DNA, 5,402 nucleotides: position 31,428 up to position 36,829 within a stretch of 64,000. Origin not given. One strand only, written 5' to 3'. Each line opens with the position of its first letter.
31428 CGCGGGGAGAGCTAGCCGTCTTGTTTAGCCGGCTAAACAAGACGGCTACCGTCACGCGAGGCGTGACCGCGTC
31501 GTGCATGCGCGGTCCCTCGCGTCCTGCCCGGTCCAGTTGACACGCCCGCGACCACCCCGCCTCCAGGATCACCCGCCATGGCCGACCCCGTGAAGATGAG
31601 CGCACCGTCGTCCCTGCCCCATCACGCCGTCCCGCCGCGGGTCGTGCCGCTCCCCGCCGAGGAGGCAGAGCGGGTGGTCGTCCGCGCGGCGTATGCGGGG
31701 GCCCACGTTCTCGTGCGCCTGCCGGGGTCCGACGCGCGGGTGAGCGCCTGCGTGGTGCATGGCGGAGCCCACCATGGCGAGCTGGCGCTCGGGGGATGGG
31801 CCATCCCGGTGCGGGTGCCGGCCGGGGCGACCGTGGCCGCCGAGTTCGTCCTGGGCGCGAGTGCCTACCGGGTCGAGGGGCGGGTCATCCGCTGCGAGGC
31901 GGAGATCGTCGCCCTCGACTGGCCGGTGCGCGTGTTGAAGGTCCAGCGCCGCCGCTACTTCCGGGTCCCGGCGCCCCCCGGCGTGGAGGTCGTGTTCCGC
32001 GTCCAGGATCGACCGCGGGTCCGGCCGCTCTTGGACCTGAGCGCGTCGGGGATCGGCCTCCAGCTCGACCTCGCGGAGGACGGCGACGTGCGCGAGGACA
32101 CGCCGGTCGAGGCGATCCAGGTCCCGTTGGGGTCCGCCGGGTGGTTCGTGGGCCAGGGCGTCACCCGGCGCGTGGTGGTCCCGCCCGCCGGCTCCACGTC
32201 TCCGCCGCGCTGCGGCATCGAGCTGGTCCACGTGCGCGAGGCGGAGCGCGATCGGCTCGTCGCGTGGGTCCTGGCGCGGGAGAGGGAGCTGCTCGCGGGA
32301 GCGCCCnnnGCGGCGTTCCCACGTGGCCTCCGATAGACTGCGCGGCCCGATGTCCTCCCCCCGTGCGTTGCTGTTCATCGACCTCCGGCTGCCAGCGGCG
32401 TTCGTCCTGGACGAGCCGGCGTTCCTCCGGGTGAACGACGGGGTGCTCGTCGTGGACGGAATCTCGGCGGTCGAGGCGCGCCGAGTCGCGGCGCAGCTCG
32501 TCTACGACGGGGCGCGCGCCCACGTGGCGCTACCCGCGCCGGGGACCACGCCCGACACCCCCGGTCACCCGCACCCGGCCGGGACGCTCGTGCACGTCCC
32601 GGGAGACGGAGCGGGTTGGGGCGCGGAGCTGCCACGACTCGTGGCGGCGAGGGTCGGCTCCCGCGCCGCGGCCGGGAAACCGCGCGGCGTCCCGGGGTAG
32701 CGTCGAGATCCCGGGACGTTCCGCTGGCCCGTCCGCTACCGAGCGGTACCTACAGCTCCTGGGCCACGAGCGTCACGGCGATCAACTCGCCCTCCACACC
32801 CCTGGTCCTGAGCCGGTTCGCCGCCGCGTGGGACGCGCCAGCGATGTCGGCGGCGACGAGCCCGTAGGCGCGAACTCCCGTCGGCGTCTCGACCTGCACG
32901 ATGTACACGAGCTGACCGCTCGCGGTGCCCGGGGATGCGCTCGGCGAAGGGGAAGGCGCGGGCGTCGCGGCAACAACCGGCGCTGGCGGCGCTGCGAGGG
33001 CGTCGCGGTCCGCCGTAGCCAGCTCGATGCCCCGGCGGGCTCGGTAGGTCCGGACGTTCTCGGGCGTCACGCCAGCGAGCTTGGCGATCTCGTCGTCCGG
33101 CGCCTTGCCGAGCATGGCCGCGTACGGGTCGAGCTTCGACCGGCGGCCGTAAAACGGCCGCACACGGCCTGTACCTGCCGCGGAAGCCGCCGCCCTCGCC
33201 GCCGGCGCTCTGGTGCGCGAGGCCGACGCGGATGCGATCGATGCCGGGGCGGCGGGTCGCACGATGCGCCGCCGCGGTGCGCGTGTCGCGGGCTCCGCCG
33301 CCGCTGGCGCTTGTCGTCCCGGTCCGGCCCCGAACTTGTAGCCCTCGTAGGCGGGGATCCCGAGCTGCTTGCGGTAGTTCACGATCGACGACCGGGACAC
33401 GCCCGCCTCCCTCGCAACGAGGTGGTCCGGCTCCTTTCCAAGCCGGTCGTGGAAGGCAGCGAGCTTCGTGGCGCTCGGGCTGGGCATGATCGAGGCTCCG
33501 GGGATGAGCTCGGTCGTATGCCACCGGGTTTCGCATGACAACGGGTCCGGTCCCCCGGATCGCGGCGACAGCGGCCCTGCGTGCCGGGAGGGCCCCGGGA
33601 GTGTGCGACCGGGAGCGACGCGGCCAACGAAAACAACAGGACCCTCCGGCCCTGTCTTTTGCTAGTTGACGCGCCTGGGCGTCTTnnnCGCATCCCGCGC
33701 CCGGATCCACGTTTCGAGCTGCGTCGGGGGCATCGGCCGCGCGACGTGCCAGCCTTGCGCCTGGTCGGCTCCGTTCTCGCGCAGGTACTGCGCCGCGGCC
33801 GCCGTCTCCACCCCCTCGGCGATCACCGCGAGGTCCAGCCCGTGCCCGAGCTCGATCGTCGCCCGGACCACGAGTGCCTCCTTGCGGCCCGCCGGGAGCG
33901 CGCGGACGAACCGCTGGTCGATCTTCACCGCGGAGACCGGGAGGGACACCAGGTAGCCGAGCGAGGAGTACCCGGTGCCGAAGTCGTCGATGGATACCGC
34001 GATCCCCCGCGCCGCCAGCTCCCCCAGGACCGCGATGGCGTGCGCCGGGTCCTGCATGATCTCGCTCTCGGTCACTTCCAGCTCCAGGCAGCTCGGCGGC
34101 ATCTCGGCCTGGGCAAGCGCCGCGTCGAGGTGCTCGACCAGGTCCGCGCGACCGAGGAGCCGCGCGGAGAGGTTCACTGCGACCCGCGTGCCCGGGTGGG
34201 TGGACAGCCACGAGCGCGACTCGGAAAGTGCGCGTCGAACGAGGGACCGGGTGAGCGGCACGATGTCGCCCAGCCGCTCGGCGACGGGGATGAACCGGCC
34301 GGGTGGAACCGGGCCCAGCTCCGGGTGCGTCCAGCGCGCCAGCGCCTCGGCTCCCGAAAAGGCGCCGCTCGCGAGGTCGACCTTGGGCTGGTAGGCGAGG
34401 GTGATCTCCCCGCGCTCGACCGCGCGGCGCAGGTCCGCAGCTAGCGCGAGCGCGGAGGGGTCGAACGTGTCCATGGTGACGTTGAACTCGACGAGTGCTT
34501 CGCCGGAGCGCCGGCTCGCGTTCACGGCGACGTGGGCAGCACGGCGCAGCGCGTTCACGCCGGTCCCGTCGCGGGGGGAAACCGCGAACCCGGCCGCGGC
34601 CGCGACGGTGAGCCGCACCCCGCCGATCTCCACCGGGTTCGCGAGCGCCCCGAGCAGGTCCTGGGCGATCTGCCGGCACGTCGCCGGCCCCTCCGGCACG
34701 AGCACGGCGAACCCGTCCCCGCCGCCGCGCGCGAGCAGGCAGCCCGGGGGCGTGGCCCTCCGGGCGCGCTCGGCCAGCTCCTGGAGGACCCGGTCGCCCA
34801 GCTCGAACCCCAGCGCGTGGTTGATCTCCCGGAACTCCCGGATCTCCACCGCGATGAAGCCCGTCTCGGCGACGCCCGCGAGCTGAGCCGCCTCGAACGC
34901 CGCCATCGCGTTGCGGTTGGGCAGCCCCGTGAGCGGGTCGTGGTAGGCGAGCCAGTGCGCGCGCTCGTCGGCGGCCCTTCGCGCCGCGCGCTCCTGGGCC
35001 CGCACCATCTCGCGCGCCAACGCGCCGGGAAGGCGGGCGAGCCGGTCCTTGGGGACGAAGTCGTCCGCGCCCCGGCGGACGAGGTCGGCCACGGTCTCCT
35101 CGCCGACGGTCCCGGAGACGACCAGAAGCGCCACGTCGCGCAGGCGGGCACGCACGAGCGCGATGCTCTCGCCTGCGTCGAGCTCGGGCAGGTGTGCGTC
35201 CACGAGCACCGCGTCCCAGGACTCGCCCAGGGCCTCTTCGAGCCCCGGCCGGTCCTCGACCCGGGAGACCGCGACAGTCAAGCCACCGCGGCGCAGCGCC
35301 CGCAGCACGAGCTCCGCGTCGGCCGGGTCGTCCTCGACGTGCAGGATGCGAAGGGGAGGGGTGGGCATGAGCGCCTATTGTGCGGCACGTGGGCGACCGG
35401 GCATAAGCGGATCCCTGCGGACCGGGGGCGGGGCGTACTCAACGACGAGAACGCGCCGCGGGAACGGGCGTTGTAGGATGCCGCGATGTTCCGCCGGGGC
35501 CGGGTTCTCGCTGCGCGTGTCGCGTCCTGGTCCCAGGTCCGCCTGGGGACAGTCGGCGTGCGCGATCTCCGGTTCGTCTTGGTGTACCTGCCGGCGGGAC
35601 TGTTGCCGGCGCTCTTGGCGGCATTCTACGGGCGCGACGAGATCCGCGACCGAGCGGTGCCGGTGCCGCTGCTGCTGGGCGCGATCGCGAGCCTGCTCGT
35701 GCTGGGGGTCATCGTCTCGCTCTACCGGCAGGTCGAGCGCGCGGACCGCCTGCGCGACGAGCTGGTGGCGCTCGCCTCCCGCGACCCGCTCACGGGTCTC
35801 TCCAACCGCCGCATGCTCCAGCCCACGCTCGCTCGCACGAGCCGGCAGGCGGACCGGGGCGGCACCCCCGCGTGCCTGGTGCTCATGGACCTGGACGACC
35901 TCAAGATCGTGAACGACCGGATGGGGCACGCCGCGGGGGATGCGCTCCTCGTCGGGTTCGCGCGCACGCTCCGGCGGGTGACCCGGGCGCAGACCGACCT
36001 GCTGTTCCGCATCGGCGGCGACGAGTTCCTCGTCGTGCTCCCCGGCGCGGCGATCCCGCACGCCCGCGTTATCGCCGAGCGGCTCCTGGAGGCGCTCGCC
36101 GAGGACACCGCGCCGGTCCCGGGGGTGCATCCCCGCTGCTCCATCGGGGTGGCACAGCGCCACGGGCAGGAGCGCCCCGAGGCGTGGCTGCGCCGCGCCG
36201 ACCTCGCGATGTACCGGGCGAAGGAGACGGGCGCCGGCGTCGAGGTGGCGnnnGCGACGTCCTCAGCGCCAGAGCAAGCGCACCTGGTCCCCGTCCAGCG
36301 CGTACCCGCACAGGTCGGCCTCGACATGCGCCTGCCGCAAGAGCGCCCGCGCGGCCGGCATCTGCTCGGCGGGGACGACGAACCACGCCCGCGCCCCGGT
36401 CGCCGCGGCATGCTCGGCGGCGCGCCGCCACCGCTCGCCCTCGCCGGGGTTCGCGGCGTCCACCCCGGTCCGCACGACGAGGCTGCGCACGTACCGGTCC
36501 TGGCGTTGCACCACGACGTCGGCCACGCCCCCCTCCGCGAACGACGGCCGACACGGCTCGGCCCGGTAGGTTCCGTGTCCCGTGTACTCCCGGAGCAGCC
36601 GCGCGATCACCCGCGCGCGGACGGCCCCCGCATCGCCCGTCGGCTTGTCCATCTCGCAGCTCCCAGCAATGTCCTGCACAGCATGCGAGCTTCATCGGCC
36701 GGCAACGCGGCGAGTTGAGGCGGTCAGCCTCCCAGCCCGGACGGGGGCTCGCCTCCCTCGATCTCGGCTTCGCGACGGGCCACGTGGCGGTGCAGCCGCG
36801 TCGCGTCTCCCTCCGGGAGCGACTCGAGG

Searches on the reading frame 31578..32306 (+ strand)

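Call 38: search_protein_families(library=pfam, proteins=[window:31578-32306:+], max_evalue=0.001)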
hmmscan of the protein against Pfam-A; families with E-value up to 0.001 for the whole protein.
window:31578-32306:+ (243 aa): 1 family
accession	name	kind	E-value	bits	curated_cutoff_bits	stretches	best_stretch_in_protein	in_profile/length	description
PF07238.19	PilZ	-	1.2e-07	32.4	22.5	1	123-232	1-101/102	PilZ domain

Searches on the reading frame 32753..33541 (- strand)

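Call 38: search_protein_families(library=pfam, proteins=[window:32753-33541:-], max_evalue=0.001)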
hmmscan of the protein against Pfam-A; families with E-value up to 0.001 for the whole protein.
window:32753-33541:- (263 aa): 0 families

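Call 89: search_protein_families(library=padloc, proteins=[window:32753-33541:-], max_evalue=0.001)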
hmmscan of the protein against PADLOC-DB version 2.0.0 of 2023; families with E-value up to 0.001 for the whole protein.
window:32753-33541:- (263 aa): 1 family
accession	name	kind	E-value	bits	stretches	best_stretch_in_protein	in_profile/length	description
PDLC04133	mad1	-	3.3e-06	25.3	0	42-66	11-35/60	mads_1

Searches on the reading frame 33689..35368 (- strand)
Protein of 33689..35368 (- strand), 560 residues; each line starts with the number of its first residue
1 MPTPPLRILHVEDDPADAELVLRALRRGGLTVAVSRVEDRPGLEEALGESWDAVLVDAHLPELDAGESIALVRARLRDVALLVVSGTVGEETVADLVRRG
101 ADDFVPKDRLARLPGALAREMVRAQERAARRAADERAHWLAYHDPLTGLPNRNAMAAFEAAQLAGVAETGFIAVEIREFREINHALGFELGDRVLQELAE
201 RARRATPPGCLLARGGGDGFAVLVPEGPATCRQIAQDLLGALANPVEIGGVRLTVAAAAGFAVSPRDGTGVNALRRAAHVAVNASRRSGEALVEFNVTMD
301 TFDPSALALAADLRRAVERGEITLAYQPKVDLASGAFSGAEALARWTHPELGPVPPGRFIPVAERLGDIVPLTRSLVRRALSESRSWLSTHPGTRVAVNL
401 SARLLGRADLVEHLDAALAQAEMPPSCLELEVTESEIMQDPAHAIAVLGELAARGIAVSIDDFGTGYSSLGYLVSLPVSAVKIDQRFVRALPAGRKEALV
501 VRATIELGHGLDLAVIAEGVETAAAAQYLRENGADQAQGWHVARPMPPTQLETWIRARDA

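Call 38: search_protein_families(library=pfam, proteins=[window:33689-35368:-], max_evalue=0.001)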
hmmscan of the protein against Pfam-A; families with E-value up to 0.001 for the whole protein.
window:33689-35368:- (560 aa): 3 families
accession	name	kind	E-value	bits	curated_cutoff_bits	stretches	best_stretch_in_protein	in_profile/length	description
PF00563.25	EAL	-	7.7e-68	228.8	31.3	1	311-545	2-236/236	EAL domain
PF00990.26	GGDEF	-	5.6e-24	85.2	23.8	1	141-289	1-158/161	Diguanylate cyclase, GGDEF domain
PF00072.30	Response_reg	-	1.5e-07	32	30.2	1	8-108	1-100/111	Response regulator receiver domain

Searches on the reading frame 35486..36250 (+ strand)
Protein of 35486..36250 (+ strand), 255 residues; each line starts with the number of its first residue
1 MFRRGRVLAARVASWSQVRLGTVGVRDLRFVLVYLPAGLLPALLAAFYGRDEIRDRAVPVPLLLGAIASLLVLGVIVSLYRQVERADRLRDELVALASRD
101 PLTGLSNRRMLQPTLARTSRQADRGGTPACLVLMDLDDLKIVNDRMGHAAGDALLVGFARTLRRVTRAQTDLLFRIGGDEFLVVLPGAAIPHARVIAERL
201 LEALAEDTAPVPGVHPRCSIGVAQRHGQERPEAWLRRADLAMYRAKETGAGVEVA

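Call 38: search_protein_families(library=pfam, proteins=[window:35486-36250:+], max_evalue=0.001)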
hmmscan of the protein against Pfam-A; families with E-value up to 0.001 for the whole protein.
window:35486-36250:+ (255 aa): 1 family
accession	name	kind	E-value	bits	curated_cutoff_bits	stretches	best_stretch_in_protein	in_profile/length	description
PF00990.26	GGDEF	-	1.2e-37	129.6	23.8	1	97-249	1-158/161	Diguanylate cyclase, GGDEF domain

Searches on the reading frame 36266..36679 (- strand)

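Call 5: search_protein_families(library=pfam, proteins=[window:36266-36679:-], max_evalue=0.01)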
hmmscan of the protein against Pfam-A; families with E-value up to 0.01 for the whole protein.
window:36266-36679:- (138 aa): 0 families

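Call 6: search_protein_families(library=padloc, proteins=[window:36266-36679:-], max_evalue=0.01)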
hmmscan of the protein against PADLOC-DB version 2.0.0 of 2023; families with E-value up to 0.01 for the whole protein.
window:36266-36679:- (138 aa): 0 families

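Call 7: search_protein_families(library=ncbifam, proteins=[window:36266-36679:-], max_evalue=0.1)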
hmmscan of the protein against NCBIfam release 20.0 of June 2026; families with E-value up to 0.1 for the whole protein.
window:36266-36679:- (138 aa): 1 family
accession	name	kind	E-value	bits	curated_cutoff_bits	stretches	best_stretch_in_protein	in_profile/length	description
NF008710.0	PRK11713.7-5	equivalog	0.034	13.6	486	1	42-112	87-152/235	16S rRNA (uracil(1498)-N(3))-methyltransferase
